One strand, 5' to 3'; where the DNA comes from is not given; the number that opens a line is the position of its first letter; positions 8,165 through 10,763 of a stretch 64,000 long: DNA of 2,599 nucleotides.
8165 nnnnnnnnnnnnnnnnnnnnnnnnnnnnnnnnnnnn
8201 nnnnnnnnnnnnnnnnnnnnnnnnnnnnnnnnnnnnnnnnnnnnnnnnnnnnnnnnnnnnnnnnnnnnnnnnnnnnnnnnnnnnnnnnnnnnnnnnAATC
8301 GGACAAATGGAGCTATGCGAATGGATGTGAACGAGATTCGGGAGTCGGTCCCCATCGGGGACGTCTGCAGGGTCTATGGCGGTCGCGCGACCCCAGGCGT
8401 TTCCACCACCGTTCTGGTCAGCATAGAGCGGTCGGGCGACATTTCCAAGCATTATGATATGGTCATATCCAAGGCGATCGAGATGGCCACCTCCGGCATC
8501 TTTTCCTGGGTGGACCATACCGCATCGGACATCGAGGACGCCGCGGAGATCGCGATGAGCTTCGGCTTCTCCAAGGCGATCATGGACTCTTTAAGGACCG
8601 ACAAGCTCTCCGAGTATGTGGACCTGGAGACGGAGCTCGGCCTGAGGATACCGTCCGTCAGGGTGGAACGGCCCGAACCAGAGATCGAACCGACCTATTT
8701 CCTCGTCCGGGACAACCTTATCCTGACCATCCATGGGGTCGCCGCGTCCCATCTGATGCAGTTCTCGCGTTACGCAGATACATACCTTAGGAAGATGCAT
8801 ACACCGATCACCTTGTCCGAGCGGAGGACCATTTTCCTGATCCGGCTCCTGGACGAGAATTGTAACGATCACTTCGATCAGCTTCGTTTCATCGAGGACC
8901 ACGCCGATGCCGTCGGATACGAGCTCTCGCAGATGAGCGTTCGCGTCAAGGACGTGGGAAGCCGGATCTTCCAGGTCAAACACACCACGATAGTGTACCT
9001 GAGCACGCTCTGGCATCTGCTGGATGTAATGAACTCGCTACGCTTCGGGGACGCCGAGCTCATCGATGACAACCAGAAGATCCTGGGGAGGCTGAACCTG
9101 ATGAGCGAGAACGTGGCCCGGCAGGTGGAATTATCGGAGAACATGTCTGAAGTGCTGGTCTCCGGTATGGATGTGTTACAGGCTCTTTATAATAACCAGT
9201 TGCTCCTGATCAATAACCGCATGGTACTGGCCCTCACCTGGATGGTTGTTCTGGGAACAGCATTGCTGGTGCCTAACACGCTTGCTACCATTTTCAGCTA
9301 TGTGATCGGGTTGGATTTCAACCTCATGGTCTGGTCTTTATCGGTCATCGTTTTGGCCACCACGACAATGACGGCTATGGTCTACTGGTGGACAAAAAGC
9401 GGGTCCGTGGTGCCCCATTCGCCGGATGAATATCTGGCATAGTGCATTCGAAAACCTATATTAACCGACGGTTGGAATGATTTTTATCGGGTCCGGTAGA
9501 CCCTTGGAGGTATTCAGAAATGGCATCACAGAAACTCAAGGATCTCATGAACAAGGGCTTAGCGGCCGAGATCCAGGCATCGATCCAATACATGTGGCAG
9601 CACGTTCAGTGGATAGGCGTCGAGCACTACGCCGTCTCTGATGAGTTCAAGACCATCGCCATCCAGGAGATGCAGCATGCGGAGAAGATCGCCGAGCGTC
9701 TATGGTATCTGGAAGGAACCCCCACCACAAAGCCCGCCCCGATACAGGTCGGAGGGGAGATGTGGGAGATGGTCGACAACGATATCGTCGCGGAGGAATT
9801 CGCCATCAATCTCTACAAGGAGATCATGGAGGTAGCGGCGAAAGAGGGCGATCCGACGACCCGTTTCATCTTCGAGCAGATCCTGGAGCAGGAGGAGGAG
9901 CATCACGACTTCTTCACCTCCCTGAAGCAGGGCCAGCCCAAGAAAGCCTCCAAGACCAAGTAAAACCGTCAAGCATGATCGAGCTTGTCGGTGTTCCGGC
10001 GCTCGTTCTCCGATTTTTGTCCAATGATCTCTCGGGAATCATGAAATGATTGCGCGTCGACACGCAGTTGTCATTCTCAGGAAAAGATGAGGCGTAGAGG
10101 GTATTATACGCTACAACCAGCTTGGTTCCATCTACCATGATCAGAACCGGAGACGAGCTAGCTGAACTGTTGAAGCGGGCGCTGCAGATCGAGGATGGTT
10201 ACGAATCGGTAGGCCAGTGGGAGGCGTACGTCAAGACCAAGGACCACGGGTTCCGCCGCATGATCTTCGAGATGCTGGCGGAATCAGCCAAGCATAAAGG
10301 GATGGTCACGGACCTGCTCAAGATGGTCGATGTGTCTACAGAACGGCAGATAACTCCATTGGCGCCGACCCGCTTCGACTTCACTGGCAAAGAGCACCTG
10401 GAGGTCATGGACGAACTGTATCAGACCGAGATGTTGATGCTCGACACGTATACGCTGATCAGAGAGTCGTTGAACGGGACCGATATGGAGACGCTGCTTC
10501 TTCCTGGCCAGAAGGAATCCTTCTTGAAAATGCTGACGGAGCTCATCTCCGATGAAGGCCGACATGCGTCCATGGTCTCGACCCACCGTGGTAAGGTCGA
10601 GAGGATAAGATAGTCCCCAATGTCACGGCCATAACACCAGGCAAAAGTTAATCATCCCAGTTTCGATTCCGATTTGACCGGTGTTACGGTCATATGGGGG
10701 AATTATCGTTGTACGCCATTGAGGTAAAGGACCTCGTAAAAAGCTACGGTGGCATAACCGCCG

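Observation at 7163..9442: Tandem CorA-like paralogs lacking the GMN/GxN signature, embedded between hydrogenase Ni-insertion genes and ferritins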

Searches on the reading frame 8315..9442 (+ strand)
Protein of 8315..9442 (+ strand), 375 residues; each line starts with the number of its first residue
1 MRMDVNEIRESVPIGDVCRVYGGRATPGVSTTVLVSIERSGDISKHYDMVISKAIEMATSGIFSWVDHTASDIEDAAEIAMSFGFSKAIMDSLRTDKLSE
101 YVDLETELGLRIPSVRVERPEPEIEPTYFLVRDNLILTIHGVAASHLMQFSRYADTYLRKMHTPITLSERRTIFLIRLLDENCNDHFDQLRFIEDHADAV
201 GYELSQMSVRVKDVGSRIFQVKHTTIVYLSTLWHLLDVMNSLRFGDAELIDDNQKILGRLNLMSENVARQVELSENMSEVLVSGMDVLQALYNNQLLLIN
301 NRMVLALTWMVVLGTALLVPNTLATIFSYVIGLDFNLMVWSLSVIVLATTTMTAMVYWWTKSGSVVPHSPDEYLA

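Call 3: search_protein_families(library=pfam, proteins=[window:8315-9442:+], max_evalue=0.1)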
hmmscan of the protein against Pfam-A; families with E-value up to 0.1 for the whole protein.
window:8315-9442:+ (375 aa): 0 families

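Call 4: search_protein_families(library=ncbifam, proteins=[window:8315-9442:+], max_evalue=0.1)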
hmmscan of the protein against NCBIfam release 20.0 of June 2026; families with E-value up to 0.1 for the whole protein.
window:8315-9442:+ (375 aa): 1 family
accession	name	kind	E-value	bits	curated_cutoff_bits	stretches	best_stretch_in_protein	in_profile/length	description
TIGR00383.1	corA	equivalog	2.9e-07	30.2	200.75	1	62-361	28-317/320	magnesium/cobalt transporter CorA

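Call 10: find_homologous_proteins(query=window:8315-9442:+, max_evalue=0.001)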
Query window:8315-9442:+ (375 aa): 566 proteins with E <= 0.001 among 7983 candidates; the best 120 are listed.
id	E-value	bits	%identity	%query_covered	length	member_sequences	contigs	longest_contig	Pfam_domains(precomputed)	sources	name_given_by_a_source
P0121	4.8e-220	748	91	99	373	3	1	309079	PF01544.24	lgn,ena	-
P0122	5.4e-212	721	84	99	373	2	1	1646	PF01544.24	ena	-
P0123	2.7e-209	712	84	99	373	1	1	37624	PF01544.24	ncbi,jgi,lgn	ncbi:MAG: CorA family divalent cation transporter [Methanomassiliicoccales archaeon]|jgi:magnesium t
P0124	2.6e-207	706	84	99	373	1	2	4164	PF01544.24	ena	-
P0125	1.6e-205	700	83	99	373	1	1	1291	PF01544.24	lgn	-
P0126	5.1e-205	698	82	99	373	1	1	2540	PF01544.24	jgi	jgi:magnesium transporter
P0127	8.4e-204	694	82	99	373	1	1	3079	PF01544.24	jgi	jgi:magnesium transporter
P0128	3.6e-203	692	82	99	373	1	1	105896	PF01544.24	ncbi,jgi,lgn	ncbi:MAG TPA: CorA family divalent cation transporter [Methanomassiliicoccales archaeon]|jgi:magnesi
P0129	5.7e-203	692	81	99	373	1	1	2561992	PF01544.24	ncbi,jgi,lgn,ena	jgi:magnesium transporter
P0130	4.3e-200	682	80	99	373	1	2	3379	PF01544.24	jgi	jgi:magnesium transporter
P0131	5.1e-198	675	78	99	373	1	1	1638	PF01544.24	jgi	jgi:magnesium transporter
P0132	1.0e-195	668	78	99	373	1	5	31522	PF01544.24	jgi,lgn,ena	-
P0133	3.7e-195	666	80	99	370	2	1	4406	PF01544.24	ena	-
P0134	7.6e-194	662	79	99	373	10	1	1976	PF01544.24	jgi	-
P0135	9.1e-193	658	77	99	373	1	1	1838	PF01544.24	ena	-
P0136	1.8e-192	657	78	99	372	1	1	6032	PF01544.24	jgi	jgi:magnesium transporter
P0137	1.1e-191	655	76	99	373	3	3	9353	PF01544.24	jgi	jgi:magnesium transporter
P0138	2.2e-190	650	76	99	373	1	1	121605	PF01544.24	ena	-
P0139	5.0e-189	646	75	99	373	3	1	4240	PF01544.24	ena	-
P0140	1.7e-188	644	75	99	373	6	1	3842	PF01544.24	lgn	-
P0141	2.4e-187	640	77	99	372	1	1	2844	PF01544.24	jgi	jgi:magnesium transporter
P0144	1.3e-180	618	76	95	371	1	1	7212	PF01544.24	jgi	jgi:magnesium transporter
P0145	8.4e-144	497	82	71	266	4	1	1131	PF01544.24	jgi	jgi:magnesium transporter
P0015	1.7e-94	335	47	85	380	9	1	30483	PF01544.24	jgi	jgi:magnesium transporter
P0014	5.5e-94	333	49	83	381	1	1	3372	PF01544.24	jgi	jgi:magnesium transporter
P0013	6.5e-94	333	47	85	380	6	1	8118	PF01544.24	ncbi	-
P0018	1.1e-93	332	47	85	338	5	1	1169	PF01544.24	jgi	jgi:magnesium transporter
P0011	1.3e-93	332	47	87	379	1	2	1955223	PF01544.24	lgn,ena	-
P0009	1.3e-93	332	47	87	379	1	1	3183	PF01544.24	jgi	jgi:magnesium transporter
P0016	5.9e-93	330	49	83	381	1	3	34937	PF01544.24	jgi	jgi:magnesium transporter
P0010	2.4e-92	328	47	83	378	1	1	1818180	PF01544.24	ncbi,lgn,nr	ncbi:MAG: magnesium transporter CorA [Methanomassiliicoccales archaeon]|nr:MAG: magnesium transporte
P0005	6.6e-92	326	43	95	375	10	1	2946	PF01544.24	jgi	-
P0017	9.9e-92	326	48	84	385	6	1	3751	PF01544.24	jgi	jgi:magnesium transporter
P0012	1.4e-90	322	43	94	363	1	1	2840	PF01544.24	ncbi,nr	ncbi:MAG TPA: CorA family divalent cation transporter [Methanomassiliicoccales archaeon]|nr:CorA fam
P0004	2.2e-90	321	47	83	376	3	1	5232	PF01544.24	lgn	-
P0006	3.4e-90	321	43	93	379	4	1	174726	PF01544.24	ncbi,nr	ncbi:MAG: CorA-like Mg2+ transporter protein [Methanomassiliicoccales archaeon PtaU1.Bin124]|nr:MAG:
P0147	3.8e-90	321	43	95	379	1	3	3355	PF01544.24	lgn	-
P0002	4.9e-90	320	44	94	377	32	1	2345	PF01544.24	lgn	-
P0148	9.8e-90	319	44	91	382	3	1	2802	PF01544.24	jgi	jgi:magnesium transporter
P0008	3.1e-89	318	47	83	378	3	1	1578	PF01544.24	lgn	-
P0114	4.5e-89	317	42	93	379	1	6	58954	PF01544.24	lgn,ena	-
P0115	4.5e-89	317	42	93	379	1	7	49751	PF01544.24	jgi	jgi:magnesium transporter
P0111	9.0e-89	316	41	99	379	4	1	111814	PF01544.24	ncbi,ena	-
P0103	1.3e-88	316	40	99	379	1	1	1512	PF01544.24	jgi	jgi:magnesium transporter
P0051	1.5e-88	315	42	97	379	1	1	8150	PF01544.24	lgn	-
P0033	1.6e-88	315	43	97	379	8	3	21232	PF01544.24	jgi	-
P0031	2.0e-88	315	43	97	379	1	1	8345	PF01544.24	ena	-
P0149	2.2e-88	315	43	93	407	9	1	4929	PF01544.24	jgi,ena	-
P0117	2.3e-88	315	42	92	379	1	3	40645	PF01544.24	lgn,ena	-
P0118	2.3e-88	315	42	92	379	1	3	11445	PF01544.24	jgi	-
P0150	2.9e-88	314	43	93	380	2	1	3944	PF01544.24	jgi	-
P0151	3.2e-88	314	42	97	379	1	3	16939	PF01544.24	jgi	-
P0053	4.3e-88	314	43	97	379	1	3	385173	PF01544.24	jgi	jgi:magnesium transporter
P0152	4.5e-88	314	41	98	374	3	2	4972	PF01544.24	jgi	jgi:magnesium transporter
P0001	6.4e-88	313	45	86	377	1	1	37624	PF01544.24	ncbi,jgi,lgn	ncbi:MAG: CorA family divalent cation transporter [Methanomassiliicoccales archaeon]|jgi:magnesium t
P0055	1.1e-87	312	43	91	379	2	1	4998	PF01544.24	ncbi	-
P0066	1.3e-87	312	46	83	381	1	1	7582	PF01544.24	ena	-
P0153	1.4e-87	312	42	95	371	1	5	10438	PF01544.24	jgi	jgi:magnesium transporter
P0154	1.7e-87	312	43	90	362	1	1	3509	PF01544.24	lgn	-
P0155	1.9e-87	312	42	95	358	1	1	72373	PF01544.24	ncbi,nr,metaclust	ncbi:MAG: hypothetical protein A3K76_03425 [Euryarchaeota archaeon RBG_13_57_23]|nr:MAG: hypothetica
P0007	2.0e-87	312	46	82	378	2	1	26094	PF01544.24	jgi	-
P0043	2.3e-87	311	43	94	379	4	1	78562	PF01544.24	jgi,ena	-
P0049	2.4e-87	311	44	95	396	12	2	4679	PF01544.24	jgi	jgi:magnesium transporter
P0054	2.7e-87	311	42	97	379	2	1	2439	PF01544.24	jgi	-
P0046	2.8e-87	311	44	90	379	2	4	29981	PF01544.24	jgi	jgi:magnesium transporter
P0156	2.9e-87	311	41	95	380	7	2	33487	PF01544.24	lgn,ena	-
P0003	3.0e-87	311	43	94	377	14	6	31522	PF01544.24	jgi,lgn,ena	-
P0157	3.2e-87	311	43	91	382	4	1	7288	PF01544.24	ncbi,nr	ncbi:MAG: CorA family divalent cation transporter [Thermoplasmata archaeon]|nr:CorA family divalent 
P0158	3.5e-87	311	42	93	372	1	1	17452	PF01544.24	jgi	-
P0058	3.9e-87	311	44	95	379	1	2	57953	PF01544.24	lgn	-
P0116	4.1e-87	311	41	98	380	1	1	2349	PF01544.24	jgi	jgi:magnesium transporter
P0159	4.5e-87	310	43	91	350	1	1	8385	PF01544.24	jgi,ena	-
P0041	6.1e-87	310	42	96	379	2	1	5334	PF01544.24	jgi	jgi:magnesium transporter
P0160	9.5e-87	309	42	92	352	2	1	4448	PF01544.24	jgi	-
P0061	1.0e-86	309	43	90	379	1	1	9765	PF01544.24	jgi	jgi:magnesium transporter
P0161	1.0e-86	309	43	90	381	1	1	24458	PF01544.24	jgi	-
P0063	1.1e-86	309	41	94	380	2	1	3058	PF01544.24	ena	-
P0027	1.1e-86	309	42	90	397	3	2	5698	PF01544.24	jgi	jgi:magnesium transporter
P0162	1.3e-86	309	43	91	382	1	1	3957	PF01544.24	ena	-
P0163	1.4e-86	309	40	98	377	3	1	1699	PF01544.24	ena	-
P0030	1.6e-86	309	42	96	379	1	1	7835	PF01544.24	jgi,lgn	jgi:magnesium transporter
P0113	1.7e-86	309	43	94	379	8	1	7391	PF01544.24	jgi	-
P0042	3.4e-86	308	42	96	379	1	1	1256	PF01544.24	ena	-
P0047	4.1e-86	307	43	90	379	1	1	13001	PF01544.24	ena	-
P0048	4.1e-86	307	43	90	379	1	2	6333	PF01544.24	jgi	jgi:magnesium transporter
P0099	4.5e-86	307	40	98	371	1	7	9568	PF01544.24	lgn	-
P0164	4.5e-86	307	43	95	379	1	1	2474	PF01544.24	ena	-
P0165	5.3e-86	307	43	91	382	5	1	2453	PF01544.24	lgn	-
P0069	5.3e-86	307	42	96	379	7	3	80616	PF01544.24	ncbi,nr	ncbi:MAG: CorA family divalent cation transporter [Thermoplasmatota archaeon]|nr:CorA family divalen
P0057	5.7e-86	307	45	90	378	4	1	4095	PF01544.24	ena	-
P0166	6.4e-86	307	43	95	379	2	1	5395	PF01544.24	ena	-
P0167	7.1e-86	307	46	82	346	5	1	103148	PF01544.24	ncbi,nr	ncbi:MAG: hypothetical protein A3K60_01870 [Euryarchaeota archaeon RBG_19FT_COMBO_56_21]|nr:MAG: hyp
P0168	8.3e-86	306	43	85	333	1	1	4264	PF01544.24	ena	-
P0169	1.1e-85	306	42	95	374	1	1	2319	PF01544.24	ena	-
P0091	1.4e-85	306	43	91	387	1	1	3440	PF01544.24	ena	-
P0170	1.6e-85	305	43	89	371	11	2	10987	PF01544.24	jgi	-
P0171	1.7e-85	305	47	82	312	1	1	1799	PF01544.24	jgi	-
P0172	2.0e-85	305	46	82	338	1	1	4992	PF01544.24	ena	-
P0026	2.0e-85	305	41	91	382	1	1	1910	PF01544.24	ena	-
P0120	2.5e-85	305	41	92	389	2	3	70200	PF01544.24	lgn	-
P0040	2.8e-85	305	42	92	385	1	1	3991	PF01544.24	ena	-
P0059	2.9e-85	305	41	98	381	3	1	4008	PF01544.24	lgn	-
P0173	3.3e-85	304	43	88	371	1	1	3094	PF01544.24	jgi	-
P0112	3.6e-85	304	41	90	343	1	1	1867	PF01544.24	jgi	jgi:magnesium transporter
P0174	3.9e-85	304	42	95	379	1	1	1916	PF01544.24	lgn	-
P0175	4.2e-85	304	40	98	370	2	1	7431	PF01544.24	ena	-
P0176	4.5e-85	304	42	96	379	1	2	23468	PF01544.24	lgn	-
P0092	6.5e-85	303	43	90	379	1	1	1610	PF01544.24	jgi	jgi:magnesium transporter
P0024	6.5e-85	303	41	94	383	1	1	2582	PF01544.24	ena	-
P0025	6.5e-85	303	41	94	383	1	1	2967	PF01544.24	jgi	-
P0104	7.6e-85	303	44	90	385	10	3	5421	PF01544.24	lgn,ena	-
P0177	8.2e-85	303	41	97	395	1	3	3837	PF01544.24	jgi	jgi:magnesium transporter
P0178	9.9e-85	303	45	84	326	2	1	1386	PF01544.24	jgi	-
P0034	1.0e-84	303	42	93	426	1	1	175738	PF01544.24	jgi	-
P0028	1.0e-84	303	42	90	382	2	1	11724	PF01544.24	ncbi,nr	ncbi:MAG: CorA family divalent cation transporter [Methanomassiliicoccales archaeon]|nr:CorA family 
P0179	1.1e-84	303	42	96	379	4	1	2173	PF01544.24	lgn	-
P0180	1.3e-84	302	41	94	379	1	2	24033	PF01544.24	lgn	-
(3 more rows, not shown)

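Call 70: find_encoding_contigs(protein=P0155, flank=6000, max_places=1)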
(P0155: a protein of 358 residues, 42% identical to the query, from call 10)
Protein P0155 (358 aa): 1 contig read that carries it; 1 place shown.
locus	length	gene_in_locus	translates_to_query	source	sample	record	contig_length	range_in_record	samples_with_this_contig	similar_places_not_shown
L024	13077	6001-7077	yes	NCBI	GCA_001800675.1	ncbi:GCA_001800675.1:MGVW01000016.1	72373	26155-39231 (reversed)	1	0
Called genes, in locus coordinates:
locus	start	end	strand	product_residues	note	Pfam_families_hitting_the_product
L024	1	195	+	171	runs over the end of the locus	PF00252:Ribosomal_L16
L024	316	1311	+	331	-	PF01866:Diphthamide_syn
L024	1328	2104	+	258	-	-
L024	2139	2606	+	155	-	PF01242:PTPS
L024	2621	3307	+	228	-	PF00733:Asn_synthase, PF06508:QueC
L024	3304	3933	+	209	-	PF13353:Fer4_12, PF04055:Radical_SAM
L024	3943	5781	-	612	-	PF08915:tRNA-Thr_ED, PF00587:tRNA-synt_2b, PF03129:HGTP_anticodon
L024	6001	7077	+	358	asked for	PF01544:CorA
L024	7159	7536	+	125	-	PF01842:ACT, PF13291:ACT_4 (faint), PF19571:ACT_8, PF22629:ACT_AHAS_ss (weak), PF22468:ACT_9 (faint), PF01842:ACT (weak)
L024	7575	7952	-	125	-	PF03965:Penicillinase_R (weak), PF12802:MarR_2 (weak), PF13412:HTH_24 (weak)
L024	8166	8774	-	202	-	PF10050:DUF2284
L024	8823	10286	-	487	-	-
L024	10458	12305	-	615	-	PF18911:PKD_4, PF00801:PKD, PF22352:K319L-like_PKD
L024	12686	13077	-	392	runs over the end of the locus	PF03435:Sacchrp_dh_NADP, PF13460:NAD_binding_10 (weak), PF16653:Sacchrp_dh_C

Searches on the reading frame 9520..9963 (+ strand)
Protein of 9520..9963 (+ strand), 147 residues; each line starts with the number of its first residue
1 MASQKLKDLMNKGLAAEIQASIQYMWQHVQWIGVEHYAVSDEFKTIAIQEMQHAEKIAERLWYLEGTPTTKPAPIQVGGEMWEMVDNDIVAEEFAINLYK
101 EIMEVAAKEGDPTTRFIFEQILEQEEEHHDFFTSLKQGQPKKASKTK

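Call 3: search_protein_families(library=pfam, proteins=[window:9520-9963:+], max_evalue=0.1)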
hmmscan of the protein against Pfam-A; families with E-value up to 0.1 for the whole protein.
window:9520-9963:+ (147 aa): 5 families
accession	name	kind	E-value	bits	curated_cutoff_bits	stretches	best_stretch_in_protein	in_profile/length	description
PF00210.30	Ferritin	-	1.5e-27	96.7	24.5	1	8-135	2-135/142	Ferritin-like domain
PF02915.23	Rubrerythrin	-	1.8e-07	32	22.8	1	9-135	2-136/137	Rubrerythrin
PF03232.19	COQ7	-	0.0002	21.5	23.5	1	89-137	11-57/169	Ubiquinone biosynthesis protein COQ7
PF13668.12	Ferritin_2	-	0.0098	16.5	24.7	0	92-137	13-64/138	Ferritin-like domain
PF05974.18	DUF892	-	0.014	15.9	23.7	1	90-137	104-151/159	Domain of unknown function (DUF892)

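Call 4: search_protein_families(library=ncbifam, proteins=[window:9520-9963:+], max_evalue=0.1)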
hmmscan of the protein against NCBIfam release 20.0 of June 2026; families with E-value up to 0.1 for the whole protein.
window:9520-9963:+ (147 aa): 8 families
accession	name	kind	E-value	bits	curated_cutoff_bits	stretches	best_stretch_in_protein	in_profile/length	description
TIGR00754.1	bfr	equivalog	2.5e-16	60.1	125.55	1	5-134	6-136/157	bacterioferritin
NF052461.1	DNAProtecDpsACyan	equivalog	2.6e-11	43.5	300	1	10-128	32-160/176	DNA starvation/stress protection protein DpsA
NF009990.0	PRK13456.1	equivalog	1e-07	31.7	158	1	4-140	21-168/188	DNA protection protein DPS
NF040955.1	Arch_DPS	equivalog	1.4e-07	31.3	250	1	83-140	107-163/177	DNA protection during starvation protein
NF045767.1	RuberyRbr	equivalog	6.2e-07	29.6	200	1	6-137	10-143/194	rubrerythrin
NF041388.1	DNAstvprot_Halo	equivalog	1.3e-05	25.2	170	1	4-130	22-158/171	DNA starvation/stationary phase protection protein DpsA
NF041508.1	BacL2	equivalog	0.0091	15.9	200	1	28-138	60-167/202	BacL2 family protein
NF058679.1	EncB_fam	subfamily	0.051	13.6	90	1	80-134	20-71/117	encapsulin nanocompartment ferritin-likeEncB family encapsulin nanocompartment ferritin-like cargo protein cargo protein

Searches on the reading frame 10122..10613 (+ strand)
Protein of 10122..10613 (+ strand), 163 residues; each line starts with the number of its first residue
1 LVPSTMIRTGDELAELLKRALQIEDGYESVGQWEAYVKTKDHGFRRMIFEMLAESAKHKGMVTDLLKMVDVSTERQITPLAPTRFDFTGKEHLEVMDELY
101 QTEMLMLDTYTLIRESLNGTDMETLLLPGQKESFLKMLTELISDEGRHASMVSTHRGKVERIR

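Call 3: search_protein_families(library=pfam, proteins=[window:10122-10613:+], max_evalue=0.1)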
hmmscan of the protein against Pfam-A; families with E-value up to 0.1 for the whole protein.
window:10122-10613:+ (163 aa): 0 families

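Call 4: search_protein_families(library=ncbifam, proteins=[window:10122-10613:+], max_evalue=0.1)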
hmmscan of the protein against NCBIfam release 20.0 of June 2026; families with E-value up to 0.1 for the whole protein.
window:10122-10613:+ (163 aa): 2 families
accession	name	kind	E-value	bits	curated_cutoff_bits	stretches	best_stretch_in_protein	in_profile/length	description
NF058679.1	EncB_fam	subfamily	0.0046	17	90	1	21-76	27-83/117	encapsulin nanocompartment ferritin-likeEncB family encapsulin nanocompartment ferritin-like cargo protein cargo protein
NF058678.1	EncB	exception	0.038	14.2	210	1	27-86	23-84/160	encapsulin nanocompartment ferritin-like cargo protein EncB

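Call 41: search_solved_structures(query=window:10122-10613:+, max_evalue=10)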
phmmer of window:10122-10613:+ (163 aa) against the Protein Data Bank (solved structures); distinct sequences matched with E-value up to 10: 2.
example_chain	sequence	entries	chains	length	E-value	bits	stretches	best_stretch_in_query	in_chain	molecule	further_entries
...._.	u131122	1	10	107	0.16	15.5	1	15-85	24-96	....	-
7s5k_A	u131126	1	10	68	0.51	13.8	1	21-71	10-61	EncB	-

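Call 61: predict_structure(protein=window:10137-10613:+)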
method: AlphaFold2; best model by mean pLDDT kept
length: 158 residues; sequences in the alignment: 1
mean_pLDDT: 44.6   pTM: 0.27
mean pLDDT of the five models: 44.6, 37.3, 36.7, 35.8, 34.8
residues with pLDDT >= 90: 0; 70-90: 0; 50-70: 61; < 50: 97
segments of 3 or more residues with pLDDT < 50: 1-5, 45-88, 98-100, 125-158
pLDDT, mean of each block of 10 residues (from residue 1): 49 58 55 54 48 38 35 25 43 49 53 52 49 44 31 28
secondary structure, 60 per line:
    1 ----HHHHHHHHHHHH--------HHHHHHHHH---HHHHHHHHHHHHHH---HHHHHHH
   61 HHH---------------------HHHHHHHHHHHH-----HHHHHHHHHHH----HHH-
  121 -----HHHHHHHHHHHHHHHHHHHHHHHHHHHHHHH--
elements in order: H5-16 H25-33 H37-50 H54-63 H85-96 H102-112 H126-156

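Call 63: search_solved_structures(query=A4, max_evalue=10, show_alignments=1)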
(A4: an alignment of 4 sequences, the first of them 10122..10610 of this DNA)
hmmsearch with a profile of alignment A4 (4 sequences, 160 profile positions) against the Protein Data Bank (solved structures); distinct sequences matched with E-value up to 10: 3.
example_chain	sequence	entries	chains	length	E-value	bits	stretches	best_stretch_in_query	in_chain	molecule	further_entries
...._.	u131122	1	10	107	0.21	14.5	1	20-83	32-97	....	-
6xf1_A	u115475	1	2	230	0.56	13.1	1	70-155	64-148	Nesprin-2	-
7s5k_A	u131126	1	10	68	0.68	12.8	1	21-73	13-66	EncB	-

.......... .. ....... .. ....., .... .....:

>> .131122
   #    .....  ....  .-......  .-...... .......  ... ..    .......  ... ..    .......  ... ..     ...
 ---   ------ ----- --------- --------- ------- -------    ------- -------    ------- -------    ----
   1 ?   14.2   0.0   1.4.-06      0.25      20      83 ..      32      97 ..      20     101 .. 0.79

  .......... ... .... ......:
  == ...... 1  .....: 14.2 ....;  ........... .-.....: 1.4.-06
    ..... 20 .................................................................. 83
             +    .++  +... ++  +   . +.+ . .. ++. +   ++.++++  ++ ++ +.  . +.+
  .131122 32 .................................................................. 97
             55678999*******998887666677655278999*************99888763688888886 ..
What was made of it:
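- Tried and rejected: Structure of the 163-aa 'second ferritin': the single-sequence AF2 model was unusable (pLDDT 44.6, call 61), and a profile against PDB gave only EncB at E 0.21 (call 63).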
